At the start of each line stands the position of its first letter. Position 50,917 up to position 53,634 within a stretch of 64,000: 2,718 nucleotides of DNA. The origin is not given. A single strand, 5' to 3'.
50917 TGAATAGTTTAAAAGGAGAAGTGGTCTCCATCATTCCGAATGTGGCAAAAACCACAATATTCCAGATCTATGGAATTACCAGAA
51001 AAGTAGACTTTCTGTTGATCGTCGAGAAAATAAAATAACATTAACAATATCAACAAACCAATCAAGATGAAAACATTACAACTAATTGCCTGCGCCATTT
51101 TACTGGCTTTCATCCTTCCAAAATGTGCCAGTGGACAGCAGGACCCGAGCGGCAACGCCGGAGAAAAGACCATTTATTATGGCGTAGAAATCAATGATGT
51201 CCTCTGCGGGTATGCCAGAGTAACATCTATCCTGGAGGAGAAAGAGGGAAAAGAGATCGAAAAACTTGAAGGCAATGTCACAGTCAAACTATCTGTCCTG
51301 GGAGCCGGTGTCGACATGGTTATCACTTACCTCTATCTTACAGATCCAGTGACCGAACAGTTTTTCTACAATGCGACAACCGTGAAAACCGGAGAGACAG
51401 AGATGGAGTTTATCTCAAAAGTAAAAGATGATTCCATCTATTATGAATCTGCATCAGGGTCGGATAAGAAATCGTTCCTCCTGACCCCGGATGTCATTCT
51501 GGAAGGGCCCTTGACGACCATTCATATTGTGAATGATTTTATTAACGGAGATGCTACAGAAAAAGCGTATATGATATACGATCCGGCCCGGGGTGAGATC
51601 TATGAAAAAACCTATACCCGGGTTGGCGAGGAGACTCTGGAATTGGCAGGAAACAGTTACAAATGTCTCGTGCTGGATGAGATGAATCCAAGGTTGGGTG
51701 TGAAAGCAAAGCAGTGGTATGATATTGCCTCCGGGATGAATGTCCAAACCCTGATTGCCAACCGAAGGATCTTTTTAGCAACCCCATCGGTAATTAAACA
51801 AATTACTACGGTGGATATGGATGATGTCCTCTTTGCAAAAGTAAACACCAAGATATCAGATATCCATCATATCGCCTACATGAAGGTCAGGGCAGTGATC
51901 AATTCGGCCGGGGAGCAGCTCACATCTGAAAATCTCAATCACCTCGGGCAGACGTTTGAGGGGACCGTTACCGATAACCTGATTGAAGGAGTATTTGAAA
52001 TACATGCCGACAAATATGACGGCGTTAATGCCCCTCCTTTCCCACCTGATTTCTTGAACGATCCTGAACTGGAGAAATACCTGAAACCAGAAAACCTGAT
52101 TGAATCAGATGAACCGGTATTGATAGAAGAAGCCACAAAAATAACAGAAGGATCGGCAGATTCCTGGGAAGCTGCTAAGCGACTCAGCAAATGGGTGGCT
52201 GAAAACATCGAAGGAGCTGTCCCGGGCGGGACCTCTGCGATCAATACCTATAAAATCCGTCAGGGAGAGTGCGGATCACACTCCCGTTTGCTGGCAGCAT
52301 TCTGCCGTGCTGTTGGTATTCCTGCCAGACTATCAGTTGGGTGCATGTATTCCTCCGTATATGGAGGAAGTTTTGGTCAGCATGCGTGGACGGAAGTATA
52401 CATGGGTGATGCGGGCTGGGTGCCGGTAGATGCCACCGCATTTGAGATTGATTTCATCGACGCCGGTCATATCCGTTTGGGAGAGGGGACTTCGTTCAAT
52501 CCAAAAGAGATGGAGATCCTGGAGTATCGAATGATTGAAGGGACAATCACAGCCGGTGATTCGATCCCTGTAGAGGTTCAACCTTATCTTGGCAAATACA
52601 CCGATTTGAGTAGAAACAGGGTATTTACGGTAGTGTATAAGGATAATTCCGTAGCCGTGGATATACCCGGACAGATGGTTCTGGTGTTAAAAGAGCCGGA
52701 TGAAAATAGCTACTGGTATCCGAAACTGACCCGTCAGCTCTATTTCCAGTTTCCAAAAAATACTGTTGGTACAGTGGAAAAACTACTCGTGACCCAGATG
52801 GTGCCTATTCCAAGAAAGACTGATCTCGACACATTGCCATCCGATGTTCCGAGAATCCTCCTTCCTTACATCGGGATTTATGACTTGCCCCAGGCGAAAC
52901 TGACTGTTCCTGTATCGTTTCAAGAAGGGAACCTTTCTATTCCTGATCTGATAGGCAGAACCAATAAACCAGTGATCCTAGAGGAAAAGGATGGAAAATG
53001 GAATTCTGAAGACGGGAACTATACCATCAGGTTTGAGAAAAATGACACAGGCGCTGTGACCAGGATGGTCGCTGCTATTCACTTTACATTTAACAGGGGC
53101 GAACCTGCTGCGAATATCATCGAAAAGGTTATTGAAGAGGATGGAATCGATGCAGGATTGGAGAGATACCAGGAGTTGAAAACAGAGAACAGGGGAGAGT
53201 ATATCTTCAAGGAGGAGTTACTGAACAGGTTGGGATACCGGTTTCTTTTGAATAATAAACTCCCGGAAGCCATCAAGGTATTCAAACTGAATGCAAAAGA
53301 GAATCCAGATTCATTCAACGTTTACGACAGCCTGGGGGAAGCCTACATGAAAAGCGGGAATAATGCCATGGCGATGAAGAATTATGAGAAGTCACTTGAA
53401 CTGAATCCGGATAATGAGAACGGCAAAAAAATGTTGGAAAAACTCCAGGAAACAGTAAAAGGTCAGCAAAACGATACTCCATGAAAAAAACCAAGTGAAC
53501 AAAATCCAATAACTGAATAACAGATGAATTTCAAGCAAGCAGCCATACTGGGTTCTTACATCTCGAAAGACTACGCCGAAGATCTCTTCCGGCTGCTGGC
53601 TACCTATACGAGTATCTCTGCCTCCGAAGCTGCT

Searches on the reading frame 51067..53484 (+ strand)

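Call 78: search_protein_families(library=pfam, proteins=[window:51067-53484:+], max_evalue=0.00001)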
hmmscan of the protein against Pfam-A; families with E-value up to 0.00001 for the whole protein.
window:51067-53484:+ (805 aa): 5 families
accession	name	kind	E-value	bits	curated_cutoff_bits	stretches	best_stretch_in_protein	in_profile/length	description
PF01841.26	Transglut_core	-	1.9e-22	80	23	1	356-456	4-108/108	Transglutaminase-like superfamily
PF07719.23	TPR_2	-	2.7e-08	33.7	27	0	752-783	3-34/34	Tetratricopeptide repeat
PF00515.34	TPR_1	-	4.1e-07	30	27.8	1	756-783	7-34/34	Tetratricopeptide repeat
PF13414.12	TPR_11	-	1.9e-06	27.9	26.8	0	757-785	1-29/42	TPR repeat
PF13181.12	TPR_8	-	3.7e-06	27.1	25.7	0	752-783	3-34/34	Tetratricopeptide repeat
